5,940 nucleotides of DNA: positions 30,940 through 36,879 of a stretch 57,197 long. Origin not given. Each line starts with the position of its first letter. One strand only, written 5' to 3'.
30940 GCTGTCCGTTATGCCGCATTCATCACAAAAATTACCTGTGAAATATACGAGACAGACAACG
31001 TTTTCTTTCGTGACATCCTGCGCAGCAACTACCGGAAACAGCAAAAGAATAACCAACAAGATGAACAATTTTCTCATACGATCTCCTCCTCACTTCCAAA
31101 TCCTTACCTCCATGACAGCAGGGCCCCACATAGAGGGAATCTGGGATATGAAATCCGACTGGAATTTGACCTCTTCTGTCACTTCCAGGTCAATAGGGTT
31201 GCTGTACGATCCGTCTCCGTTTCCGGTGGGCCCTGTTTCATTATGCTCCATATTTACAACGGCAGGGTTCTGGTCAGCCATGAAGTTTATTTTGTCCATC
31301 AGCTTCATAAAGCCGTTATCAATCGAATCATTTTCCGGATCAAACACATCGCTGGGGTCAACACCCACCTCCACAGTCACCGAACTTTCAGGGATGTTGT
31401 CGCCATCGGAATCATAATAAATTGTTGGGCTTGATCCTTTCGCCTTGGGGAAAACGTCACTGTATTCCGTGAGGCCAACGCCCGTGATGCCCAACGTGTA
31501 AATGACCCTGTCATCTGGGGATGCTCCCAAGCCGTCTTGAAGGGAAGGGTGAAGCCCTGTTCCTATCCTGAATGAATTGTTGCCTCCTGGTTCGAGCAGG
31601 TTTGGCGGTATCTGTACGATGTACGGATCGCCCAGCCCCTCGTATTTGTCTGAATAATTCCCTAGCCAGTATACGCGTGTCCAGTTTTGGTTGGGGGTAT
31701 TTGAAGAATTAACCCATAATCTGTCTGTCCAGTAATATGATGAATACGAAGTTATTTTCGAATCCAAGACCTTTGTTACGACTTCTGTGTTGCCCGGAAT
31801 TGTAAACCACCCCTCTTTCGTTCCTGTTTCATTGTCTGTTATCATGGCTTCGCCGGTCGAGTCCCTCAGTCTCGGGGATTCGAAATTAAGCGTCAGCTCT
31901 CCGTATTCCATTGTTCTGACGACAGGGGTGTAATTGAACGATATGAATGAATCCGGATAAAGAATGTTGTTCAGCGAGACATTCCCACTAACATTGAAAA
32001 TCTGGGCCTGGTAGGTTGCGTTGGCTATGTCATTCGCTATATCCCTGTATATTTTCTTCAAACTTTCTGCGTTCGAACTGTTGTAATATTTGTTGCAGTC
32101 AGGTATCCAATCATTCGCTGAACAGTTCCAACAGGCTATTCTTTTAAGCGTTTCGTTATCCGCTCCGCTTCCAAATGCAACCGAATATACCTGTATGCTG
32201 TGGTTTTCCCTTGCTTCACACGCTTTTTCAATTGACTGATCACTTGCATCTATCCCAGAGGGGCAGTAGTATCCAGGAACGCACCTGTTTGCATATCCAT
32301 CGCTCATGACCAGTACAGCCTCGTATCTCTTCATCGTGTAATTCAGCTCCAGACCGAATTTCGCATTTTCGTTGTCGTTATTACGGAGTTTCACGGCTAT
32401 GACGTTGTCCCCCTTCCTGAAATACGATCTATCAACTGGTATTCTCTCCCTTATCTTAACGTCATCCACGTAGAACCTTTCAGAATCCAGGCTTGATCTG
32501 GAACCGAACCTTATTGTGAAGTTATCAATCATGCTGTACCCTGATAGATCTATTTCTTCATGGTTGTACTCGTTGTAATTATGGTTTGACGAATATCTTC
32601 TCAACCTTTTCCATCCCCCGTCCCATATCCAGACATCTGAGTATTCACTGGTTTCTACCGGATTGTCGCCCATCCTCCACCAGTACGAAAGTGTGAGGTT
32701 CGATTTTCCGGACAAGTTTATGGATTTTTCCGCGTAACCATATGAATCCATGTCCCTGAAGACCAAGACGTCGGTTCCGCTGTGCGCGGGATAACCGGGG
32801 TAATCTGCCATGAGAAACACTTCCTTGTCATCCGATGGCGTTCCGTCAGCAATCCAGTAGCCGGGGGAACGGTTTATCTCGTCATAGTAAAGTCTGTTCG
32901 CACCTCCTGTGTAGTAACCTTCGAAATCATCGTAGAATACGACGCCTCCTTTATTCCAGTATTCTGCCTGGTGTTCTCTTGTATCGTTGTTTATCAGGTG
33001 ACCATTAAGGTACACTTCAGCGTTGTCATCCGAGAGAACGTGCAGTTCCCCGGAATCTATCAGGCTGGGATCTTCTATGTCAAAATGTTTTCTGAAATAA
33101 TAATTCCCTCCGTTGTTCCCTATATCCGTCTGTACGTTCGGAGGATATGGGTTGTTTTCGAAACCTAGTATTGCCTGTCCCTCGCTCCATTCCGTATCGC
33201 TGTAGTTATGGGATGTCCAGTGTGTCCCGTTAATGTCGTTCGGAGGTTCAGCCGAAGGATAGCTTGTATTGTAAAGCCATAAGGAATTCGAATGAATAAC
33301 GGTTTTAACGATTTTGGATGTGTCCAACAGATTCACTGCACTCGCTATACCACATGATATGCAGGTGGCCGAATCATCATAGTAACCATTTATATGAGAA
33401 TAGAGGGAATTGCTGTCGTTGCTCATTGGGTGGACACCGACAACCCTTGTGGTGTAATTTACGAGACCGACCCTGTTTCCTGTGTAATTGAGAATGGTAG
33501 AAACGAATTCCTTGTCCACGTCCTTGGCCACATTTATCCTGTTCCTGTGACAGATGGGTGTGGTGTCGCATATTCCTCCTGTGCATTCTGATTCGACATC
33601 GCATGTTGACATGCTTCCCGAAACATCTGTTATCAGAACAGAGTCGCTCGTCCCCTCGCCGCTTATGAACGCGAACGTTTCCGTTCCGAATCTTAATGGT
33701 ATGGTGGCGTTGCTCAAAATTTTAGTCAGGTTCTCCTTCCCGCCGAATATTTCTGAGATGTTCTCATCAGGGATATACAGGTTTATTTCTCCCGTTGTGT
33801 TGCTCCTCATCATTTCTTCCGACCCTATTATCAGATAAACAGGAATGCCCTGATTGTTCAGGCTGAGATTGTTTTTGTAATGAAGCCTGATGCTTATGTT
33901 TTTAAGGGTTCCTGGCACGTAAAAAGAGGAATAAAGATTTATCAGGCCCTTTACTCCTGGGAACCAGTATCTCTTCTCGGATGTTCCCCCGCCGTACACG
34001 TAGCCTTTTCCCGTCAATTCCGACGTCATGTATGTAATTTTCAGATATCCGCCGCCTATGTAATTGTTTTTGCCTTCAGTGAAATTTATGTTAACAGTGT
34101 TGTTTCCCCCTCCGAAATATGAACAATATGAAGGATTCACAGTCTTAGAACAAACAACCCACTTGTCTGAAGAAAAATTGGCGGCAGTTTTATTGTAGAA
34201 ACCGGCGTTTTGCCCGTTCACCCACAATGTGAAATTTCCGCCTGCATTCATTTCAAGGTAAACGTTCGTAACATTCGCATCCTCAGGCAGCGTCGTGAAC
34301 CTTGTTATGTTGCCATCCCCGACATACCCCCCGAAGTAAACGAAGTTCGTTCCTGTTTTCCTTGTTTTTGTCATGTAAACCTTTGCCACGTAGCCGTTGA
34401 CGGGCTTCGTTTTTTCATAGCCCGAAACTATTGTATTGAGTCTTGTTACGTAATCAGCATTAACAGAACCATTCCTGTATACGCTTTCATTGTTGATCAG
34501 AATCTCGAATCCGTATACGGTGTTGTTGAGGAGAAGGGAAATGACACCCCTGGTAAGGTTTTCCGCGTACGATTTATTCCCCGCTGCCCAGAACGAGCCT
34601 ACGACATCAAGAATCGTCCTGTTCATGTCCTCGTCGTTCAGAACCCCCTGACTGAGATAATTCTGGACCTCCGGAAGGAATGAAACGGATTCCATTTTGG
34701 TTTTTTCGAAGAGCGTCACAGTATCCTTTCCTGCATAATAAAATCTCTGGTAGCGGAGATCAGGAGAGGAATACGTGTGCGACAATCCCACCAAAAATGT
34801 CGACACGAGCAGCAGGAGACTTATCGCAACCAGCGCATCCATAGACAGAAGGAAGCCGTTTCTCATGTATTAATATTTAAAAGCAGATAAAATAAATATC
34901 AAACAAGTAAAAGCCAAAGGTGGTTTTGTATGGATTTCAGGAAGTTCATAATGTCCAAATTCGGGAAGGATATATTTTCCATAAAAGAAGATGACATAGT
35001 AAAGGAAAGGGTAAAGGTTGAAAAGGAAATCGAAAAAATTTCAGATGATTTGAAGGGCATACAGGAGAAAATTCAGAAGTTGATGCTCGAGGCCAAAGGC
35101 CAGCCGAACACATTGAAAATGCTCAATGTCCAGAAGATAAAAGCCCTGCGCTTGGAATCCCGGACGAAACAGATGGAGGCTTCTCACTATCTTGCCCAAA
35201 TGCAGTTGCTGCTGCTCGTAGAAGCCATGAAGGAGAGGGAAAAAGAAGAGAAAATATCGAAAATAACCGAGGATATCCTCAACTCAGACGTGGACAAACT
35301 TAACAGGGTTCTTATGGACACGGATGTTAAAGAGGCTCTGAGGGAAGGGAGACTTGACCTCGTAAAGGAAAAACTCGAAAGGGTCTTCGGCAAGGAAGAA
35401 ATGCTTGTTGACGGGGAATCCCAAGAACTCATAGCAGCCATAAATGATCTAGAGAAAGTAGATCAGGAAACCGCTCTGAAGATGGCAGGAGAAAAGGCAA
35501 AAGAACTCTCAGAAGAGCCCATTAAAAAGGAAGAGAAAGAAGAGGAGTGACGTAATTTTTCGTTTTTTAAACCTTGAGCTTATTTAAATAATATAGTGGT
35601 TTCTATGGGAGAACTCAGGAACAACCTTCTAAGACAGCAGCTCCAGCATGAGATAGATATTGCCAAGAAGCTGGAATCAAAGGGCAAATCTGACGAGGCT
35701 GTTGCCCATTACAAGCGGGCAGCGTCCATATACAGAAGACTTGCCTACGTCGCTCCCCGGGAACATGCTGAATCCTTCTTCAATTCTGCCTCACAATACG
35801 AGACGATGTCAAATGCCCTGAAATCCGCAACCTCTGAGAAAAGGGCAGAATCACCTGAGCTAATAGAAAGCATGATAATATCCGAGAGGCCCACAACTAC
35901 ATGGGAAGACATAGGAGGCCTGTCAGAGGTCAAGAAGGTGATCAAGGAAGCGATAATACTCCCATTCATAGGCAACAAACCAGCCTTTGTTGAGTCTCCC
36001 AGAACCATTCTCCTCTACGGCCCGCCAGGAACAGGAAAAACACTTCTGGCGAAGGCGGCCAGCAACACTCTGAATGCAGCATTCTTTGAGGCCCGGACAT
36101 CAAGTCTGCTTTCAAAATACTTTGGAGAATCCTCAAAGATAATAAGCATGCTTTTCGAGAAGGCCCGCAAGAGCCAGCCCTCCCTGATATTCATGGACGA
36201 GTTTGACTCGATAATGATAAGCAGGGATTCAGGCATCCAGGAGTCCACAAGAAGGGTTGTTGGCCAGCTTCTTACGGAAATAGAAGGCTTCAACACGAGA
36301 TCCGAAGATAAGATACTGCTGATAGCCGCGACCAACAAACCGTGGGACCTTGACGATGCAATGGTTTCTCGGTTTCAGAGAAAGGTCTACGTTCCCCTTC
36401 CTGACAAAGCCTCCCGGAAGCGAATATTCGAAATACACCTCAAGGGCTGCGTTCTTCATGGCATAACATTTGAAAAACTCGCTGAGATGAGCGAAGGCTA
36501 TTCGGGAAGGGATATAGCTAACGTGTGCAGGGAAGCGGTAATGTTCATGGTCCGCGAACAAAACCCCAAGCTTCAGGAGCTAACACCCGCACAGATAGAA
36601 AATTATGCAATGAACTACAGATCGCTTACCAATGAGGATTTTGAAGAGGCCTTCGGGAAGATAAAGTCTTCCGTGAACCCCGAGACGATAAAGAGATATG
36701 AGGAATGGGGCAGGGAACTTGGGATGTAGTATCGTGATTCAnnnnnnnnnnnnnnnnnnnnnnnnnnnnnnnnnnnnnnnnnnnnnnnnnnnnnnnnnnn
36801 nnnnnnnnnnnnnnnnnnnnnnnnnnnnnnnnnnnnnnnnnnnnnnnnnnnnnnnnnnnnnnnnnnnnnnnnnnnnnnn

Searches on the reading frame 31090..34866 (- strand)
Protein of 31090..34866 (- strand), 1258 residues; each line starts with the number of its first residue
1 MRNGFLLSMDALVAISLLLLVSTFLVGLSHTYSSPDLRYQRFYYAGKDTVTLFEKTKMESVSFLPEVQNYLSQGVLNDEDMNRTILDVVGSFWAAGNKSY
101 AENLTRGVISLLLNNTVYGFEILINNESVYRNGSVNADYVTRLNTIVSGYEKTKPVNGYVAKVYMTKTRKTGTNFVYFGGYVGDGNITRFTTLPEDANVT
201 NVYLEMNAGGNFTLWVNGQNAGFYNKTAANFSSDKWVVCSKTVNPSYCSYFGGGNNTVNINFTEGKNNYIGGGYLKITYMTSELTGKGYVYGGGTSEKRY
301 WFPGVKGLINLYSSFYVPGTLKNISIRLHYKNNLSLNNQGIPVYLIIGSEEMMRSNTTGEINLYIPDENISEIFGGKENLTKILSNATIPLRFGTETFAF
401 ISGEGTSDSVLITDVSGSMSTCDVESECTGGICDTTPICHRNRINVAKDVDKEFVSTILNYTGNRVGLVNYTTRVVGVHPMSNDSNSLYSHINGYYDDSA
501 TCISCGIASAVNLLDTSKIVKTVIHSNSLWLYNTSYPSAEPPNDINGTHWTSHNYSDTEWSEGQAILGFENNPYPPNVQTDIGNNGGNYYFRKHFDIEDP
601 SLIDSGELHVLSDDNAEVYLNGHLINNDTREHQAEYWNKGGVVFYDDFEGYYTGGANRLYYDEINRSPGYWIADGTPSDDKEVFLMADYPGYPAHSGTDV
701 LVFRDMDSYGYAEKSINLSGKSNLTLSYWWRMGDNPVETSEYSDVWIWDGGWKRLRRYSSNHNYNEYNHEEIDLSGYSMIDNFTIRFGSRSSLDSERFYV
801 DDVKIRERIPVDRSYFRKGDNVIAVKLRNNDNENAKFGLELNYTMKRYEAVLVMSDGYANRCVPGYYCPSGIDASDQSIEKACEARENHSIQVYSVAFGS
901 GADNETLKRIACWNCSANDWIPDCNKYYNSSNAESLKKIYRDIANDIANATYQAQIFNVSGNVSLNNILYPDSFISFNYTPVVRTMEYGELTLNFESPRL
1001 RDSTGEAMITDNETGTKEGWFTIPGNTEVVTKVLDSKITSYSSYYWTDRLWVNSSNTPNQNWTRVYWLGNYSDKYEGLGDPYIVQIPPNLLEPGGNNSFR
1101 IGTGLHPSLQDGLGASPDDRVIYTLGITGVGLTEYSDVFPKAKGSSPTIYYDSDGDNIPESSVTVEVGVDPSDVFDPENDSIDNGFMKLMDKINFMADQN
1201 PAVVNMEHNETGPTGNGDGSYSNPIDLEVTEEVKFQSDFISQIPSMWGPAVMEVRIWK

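Call 94: search_protein_families(library=pfam, proteins=[window:31090-34866:-], max_evalue=0.001)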
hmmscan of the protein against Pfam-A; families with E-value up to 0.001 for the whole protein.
window:31090-34866:- (1258 aa): 1 family
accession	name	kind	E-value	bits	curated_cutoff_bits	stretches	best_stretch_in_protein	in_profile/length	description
PF13519.12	VWA_2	-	5.4e-06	27.4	27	1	410-518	2-93/107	von Willebrand factor type A domain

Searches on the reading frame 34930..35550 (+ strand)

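Call 94: search_protein_families(library=pfam, proteins=[window:34930-35550:+], max_evalue=0.001)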
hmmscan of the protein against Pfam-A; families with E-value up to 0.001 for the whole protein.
window:34930-35550:+ (206 aa): 1 family
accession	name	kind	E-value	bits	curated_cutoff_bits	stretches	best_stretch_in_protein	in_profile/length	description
PF19390.4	DUF5965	-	0.00056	20.6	25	0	104-162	13-68/74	Family of unknown function (DUF5965)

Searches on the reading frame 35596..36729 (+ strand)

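Call 94: search_protein_families(library=pfam, proteins=[window:35596-36729:+], max_evalue=0.001)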
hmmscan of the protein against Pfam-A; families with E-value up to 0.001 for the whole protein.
window:35596-36729:+ (377 aa): 9 families
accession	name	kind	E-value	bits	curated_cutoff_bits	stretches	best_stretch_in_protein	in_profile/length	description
PF00004.35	AAA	-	2.9e-39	134.9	21.2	1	138-268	1-131/131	ATPase family associated with various cellular activities (AAA)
PF17862.7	AAA_lid_3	-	7.8e-12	45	27.2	1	291-325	3-37/45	AAA+ lid domain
PF13191.12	AAA_16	-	1.4e-06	29.4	32.6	1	134-171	23-63/167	AAA ATPase domain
PF09336.16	Vps4_C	-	1.8e-06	28.3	21.3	1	323-376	8-61/61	Vps4 C terminal oligomerisation domain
PF07728.20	AAA_5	-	0.00015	22.2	22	0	138-170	2-35/139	AAA domain (dynein-related subfamily)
PF13401.12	AAA_22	-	0.00024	21.9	27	0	135-187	5-55/130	AAA domain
PF13479.12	AAA_24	-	0.00034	20.9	27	1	135-163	2-30/195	AAA domain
PF07724.20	AAA_2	-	0.00049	20.6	27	0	137-247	5-124/166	AAA domain (Cdc48 subfamily)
PF05496.18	RuvB_N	-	0.00093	19.4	27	0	133-203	31-93/159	Holliday junction DNA helicase RuvB P-loop domain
